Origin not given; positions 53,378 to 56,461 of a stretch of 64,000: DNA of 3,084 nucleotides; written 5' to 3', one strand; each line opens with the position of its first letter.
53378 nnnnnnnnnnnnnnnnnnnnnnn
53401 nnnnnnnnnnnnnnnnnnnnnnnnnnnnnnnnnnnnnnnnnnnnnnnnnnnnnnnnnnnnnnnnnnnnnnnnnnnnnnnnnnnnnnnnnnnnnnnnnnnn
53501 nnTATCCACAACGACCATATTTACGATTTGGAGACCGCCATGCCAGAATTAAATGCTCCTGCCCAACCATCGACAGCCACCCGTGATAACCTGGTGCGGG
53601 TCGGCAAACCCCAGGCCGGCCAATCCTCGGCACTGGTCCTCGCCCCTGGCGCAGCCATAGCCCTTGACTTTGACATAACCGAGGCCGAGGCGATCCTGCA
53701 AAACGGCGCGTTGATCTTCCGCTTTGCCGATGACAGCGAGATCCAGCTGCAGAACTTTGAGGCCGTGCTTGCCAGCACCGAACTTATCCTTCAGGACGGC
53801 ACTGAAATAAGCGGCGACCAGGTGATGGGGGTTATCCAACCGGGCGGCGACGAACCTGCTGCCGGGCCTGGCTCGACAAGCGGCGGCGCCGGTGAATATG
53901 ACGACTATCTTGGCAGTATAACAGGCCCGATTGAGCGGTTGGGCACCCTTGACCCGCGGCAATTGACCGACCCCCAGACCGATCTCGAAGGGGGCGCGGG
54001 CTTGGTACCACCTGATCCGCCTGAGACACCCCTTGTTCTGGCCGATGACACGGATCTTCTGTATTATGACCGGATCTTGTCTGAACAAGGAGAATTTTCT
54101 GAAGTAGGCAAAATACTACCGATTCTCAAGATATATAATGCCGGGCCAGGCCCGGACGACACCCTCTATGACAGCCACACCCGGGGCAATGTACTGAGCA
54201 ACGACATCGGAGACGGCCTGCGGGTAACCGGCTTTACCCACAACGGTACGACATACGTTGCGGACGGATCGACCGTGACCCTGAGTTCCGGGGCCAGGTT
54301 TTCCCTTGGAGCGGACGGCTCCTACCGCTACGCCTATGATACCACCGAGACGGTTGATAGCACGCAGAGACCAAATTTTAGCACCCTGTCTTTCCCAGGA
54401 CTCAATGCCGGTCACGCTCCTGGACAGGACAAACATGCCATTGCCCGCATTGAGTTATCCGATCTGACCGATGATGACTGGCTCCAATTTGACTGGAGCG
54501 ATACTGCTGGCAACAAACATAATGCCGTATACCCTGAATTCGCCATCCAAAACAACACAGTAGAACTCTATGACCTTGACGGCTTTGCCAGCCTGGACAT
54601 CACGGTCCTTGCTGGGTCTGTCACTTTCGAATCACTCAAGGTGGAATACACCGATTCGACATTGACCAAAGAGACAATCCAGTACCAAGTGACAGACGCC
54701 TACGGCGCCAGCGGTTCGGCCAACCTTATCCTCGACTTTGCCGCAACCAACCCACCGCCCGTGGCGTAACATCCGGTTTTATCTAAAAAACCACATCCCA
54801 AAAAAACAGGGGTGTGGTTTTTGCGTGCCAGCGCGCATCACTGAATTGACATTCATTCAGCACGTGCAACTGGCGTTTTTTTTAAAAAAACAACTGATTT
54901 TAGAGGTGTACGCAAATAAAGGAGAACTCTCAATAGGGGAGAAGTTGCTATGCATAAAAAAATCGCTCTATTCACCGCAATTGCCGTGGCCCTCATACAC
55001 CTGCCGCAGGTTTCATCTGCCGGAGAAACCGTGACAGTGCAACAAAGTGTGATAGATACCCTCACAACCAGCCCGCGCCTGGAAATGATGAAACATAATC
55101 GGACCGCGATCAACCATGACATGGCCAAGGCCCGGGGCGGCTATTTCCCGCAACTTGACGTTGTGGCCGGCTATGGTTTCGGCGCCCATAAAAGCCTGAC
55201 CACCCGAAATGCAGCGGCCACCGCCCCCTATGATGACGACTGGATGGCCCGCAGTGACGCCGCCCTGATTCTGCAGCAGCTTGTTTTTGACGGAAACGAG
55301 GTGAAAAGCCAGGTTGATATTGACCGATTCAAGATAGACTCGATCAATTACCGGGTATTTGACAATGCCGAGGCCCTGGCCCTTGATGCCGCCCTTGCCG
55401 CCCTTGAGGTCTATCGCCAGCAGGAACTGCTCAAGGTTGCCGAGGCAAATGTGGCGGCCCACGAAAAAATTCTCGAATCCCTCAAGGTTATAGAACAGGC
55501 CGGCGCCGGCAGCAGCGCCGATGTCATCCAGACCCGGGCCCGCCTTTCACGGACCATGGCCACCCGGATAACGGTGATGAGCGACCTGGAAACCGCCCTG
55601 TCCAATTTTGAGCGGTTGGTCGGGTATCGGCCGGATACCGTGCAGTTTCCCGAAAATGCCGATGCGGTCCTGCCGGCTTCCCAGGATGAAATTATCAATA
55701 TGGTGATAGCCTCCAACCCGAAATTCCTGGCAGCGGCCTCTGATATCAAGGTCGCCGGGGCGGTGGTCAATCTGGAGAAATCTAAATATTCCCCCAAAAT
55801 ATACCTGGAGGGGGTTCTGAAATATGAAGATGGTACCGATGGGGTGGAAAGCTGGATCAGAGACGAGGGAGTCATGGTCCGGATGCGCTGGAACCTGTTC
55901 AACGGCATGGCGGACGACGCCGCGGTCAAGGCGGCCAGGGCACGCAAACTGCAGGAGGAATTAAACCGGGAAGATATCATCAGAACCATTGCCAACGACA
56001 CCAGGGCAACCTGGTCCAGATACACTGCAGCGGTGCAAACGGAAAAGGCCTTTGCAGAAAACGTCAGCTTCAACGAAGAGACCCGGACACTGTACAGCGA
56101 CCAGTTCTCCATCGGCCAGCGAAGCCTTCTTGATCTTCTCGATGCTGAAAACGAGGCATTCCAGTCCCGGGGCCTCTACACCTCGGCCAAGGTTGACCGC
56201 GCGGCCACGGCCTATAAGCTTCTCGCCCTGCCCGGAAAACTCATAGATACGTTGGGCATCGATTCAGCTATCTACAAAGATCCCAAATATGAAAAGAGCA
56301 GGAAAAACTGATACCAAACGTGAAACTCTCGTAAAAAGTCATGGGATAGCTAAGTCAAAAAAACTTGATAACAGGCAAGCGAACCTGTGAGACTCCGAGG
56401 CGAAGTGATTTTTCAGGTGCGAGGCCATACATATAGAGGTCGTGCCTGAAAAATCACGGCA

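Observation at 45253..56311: Complete, compact Lap-like adhesin secretion and release locus arranged as two divergent operons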

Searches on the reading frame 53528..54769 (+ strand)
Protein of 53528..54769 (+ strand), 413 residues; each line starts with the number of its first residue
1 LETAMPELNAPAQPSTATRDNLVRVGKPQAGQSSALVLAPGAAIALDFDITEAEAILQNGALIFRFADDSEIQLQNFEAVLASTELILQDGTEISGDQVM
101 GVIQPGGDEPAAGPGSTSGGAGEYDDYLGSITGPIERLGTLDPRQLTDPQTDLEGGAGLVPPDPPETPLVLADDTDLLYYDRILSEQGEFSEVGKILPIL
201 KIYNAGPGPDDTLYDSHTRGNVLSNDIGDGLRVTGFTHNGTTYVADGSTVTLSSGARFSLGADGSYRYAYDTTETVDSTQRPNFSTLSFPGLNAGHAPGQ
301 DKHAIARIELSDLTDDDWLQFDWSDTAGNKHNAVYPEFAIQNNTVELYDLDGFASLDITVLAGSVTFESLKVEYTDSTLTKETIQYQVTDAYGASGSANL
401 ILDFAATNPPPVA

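Call 3: search_protein_families(library=pfam, proteins=[window:53528-54769:+], max_evalue=0.01)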
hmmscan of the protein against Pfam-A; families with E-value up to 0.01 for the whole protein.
window:53528-54769:+ (413 aa): 1 family
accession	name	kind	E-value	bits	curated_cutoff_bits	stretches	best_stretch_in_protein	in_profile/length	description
PF17963.7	Big_9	-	0.0061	17.9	23.6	0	349-400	29-86/89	Bacterial Ig domain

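Call 4: search_protein_families(library=ncbifam, proteins=[window:53528-54769:+], max_evalue=0.01)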
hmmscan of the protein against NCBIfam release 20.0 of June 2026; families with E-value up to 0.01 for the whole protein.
window:53528-54769:+ (413 aa): 0 families

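Call 19: find_homologous_proteins(query=window:53540-54769:+, max_evalue=0.001)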
Query window:53540-54769:+ (409 aa): 1 proteins with E <= 0.001 among 8000 candidates.
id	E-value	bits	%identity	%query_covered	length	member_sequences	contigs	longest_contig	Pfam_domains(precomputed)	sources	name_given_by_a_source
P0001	3.5e-267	904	100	100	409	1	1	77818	-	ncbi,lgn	-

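Call 21: find_encoding_contigs(protein=P0001, flank=10000, max_places=5)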
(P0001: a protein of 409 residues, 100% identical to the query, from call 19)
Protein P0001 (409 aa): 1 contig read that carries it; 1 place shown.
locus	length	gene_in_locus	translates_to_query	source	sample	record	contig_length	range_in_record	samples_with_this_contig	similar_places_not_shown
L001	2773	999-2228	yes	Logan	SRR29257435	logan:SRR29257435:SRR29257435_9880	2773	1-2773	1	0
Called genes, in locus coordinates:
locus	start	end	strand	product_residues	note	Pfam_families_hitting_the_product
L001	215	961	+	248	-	-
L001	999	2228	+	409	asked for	-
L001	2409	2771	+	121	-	?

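Call 33: search_protein_representatives(protein=window:53540-54769:+)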
Query: 409 residues. Proteins with E-value up to 0.001 (for the whole library): 95; up to 1e-10: 12; up to 1e-30: 5. The best 95 are listed.
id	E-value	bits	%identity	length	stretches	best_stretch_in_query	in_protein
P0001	1.1e-267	903.7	100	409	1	1-409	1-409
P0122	1.1e-49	185.9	40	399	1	18-407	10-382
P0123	2.2e-43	165.2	39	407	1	16-407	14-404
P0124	9.0e-41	156.5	37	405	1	21-403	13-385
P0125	3.3e-39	151.4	35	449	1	9-401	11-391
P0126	2.5e-15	72.8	41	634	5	215-285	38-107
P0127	5.7e-14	68.3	39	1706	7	7-173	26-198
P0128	2.4e-12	62.9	36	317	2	16-138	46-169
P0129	4.5e-12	62.1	38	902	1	2-161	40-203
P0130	9.3e-12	61.0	38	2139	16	343-409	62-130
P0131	3.0e-11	59.3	35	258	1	9-161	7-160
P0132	4.7e-11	58.7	37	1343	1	19-146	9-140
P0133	3.5e-10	55.8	33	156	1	13-144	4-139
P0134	3.8e-10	55.7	35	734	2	14-159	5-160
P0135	7.6e-10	54.7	34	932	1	15-161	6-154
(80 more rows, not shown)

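Call 52: predict_structure(alignment_id=A3)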
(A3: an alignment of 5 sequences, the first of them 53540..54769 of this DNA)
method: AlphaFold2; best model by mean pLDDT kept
length: 409 residues; sequences in the alignment: 5
mean_pLDDT: 60.2   pTM: 0.39
mean pLDDT of the five models: 60.2, 59.2, 59.0, 58.8, 58.4
residues with pLDDT >= 90: 8; 70-90: 190; 50-70: 64; < 50: 147
segments of 3 or more residues with pLDDT < 50: 1-16, 101-215, 221-223, 402-409
pLDDT, mean of each block of 10 residues (from residue 1): 26 52 79 79 82 86 87 80 78 65 32 30 31 30 31 32 39 34 24 25 30 49 61 90 79 75 66 78 79 55 80 82 76 56 73 87 81 66 76 72 35
secondary structure, 60 per line:
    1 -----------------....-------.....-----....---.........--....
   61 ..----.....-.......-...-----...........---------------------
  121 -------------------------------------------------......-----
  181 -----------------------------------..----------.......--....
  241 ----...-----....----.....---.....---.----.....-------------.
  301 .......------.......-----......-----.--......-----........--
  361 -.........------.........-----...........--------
elements in order: E18-21 E29-33 E39-42 E49-54 E57-62 E67-71 H73-79 E81-83 E89-91 H92-99 E170-175 E228-234 E237-240 E245-247 E253-256 E261-265 E269-273 E282-286 E300-307 E314-320 E326-331 E340-345 E351-358 E362-370 E377-385 E391-401

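Call 55: fold_search(model_id=the predicted structure, library=pdb)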
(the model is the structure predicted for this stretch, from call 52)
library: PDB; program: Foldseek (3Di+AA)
matches with E <= 10: 1881; with E <= 0.001: 9
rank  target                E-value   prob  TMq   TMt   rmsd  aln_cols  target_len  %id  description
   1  6oyc_C                3.0e-04  0.99  0.15  0.19  15.8       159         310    8  Glycosylation Associate Protein (Gap123) complex from Streptococcus agalactiae (released 2020-05-20)
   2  6lho_A                3.1e-04  1.00  0.19  0.35  12.3       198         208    6  The cryo-EM structure of coxsackievirus A16 empty particle in complex with Fab 18A7 (released 2020-02-05)
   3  6lhb_A                3.7e-04  1.00  0.16  0.29   9.5       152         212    9  The cryo-EM structure of coxsackievirus A16 A-particle (released 2020-02-05)
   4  8a28_A                5.6e-04  0.98  0.17  0.18  19.7       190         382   16  Structure of the astacin zymogen of LAST-MAM from Limulus polyphemus (released 2022-10-19)
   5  7yms_A                7.0e-04  0.98  0.19  0.26  16.8       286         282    7  Cryo-EM structure of Coxsackievirus A16 in complex with a neutralizing antibody 9B5 (released 2022-08-24)
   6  4izl_C                7.0e-04  0.14  0.08  0.10  28.2       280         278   10  Structure Of The N248A Mutant of the PANTON-VALENTINE LEUCOCIDIN S Component from STAPHYLOCOCCUS AUREUS (released 2014-01-29)
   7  6lhc_A                8.3e-04  0.99  0.17  0.30  13.1       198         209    8  The cryo-EM structure of coxsackievirus A16 empty particle (released 2020-02-05)
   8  8iqe_C                8.3e-04  0.75  0.11  0.08  18.3       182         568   12  Crystal structure of tetrameric K2-2 TSP (released 2024-02-21)
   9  4j0o_B                9.9e-04  0.12  0.08  0.10  26.3       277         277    8  Structure of the Y246A Mutant of the PANTON-VALENTINE LEUCOCIDIN S Component from STAPHYLOCOCCUS AUREUS (released 2014-01-29)
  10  5lne_B                1.0e-03  0.44  0.10  0.18  17.5       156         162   11  E. coli F9 pilus adhesin FmlH bound to the Thomsen-Friedenreich (TF) antigen (released 2016-10-05)
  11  7js4                  1.1e-03  0.54  0.13  0.06  23.5       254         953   13  The structure of the M60 catalytic domain with the CBM51-1 and CBM51-2 domains from Clostridium perfringens ZmpB (released 2021-02-03)
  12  8iq5_D                1.2e-03  0.66  0.12  0.10  14.9       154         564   12  Crystal structure of trimeric K2-2 TSP (released 2024-02-21)
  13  7yv7_A                1.2e-03  1.00  0.16  0.31   9.3       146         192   10  Cryo-EM structure of expanded coxsackievirus A16 empty particle in complex with antibody 9B5 (released 2022-10-19)
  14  6uwi_A                1.3e-03  1.00  0.19  0.13   6.3       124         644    9  Crystal structure of the Clostridium difficile translocase CDTb (released 2020-01-22)
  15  8iqe_B                1.3e-03  0.66  0.13  0.10  16.0       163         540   12  Crystal structure of tetrameric K2-2 TSP (released 2024-02-21)
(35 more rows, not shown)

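Call 80: find_encoding_contigs(protein=P0125, flank=10000, max_places=2)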
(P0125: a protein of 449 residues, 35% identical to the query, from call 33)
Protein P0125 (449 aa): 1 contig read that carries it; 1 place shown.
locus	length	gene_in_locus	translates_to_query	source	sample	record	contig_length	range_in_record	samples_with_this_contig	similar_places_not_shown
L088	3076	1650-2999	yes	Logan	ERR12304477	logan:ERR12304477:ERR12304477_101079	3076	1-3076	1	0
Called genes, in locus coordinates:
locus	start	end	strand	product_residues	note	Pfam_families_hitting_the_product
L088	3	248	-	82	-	?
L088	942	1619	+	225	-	-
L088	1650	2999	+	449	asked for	-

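Call 81: find_encoding_contigs(protein=P0124, flank=10000, max_places=2)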
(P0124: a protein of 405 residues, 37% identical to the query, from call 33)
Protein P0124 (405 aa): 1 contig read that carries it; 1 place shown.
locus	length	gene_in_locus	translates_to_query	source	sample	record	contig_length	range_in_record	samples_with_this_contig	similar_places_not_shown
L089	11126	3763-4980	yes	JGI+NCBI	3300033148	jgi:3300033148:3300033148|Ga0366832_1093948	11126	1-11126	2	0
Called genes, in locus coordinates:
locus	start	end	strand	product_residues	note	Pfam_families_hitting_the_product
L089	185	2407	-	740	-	PF00664:ABC_membrane, PF00005:ABC_tran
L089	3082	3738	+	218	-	PF07589:PEP_exosort_dom (weak)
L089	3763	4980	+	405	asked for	-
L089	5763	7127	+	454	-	PF02321:OEP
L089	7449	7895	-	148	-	PF11304:DUF3106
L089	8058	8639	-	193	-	PF13490:zf-HC2 (weak)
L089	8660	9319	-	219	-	PF07638:Sigma70_ECF, PF04542:Sigma70_r2, PF08281:Sigma70_r4_2, PF00196:GerE (weak), PF04545:Sigma70_r4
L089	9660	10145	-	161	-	-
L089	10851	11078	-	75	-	-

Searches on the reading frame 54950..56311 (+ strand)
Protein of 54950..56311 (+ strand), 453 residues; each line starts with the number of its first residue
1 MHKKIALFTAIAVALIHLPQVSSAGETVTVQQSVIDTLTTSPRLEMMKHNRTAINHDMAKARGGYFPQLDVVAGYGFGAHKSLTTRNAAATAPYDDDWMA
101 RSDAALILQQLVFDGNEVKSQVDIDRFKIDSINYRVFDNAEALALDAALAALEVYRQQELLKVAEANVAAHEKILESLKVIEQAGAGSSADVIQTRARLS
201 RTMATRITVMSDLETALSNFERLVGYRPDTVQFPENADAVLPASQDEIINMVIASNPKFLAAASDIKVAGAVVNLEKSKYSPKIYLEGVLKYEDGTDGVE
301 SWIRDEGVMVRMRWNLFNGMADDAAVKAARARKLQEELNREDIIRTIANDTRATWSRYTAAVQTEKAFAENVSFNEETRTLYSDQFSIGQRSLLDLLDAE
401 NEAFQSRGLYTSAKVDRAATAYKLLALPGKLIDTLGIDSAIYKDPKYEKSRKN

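Call 3: search_protein_families(library=pfam, proteins=[window:54950-56311:+], max_evalue=0.01)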
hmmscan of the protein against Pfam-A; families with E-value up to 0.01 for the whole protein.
window:54950-56311:+ (453 aa): 1 family
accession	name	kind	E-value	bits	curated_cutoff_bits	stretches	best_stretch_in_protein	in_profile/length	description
PF02321.23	OEP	-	4.1e-49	167.4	22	2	246-427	2-185/187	Outer membrane efflux protein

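Call 4: search_protein_families(library=ncbifam, proteins=[window:54950-56311:+], max_evalue=0.01)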
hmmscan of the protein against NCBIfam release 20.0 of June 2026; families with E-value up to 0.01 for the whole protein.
window:54950-56311:+ (453 aa): 4 families
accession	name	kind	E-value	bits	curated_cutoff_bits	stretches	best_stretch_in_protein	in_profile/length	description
TIGR01844.1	type_I_sec_TolC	subfamily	6.4e-66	223.1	225.15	1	29-438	4-407/414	TolC family outer membrane protein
NF007002.0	PRK09465.1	equivalog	2.3e-14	52.8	495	1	7-409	6-404/460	outer membrane channel protein TolC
TIGR01845.1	outer_NodT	subfamily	1.9e-11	43.5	210.05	1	141-425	165-454/460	efflux transporter outer membrane subunit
NF052390.1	efflux_OMP_AbuO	equivalog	1.9e-09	36.7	700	1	144-432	141-434/447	multidrug efflux outer membrane protein AbuO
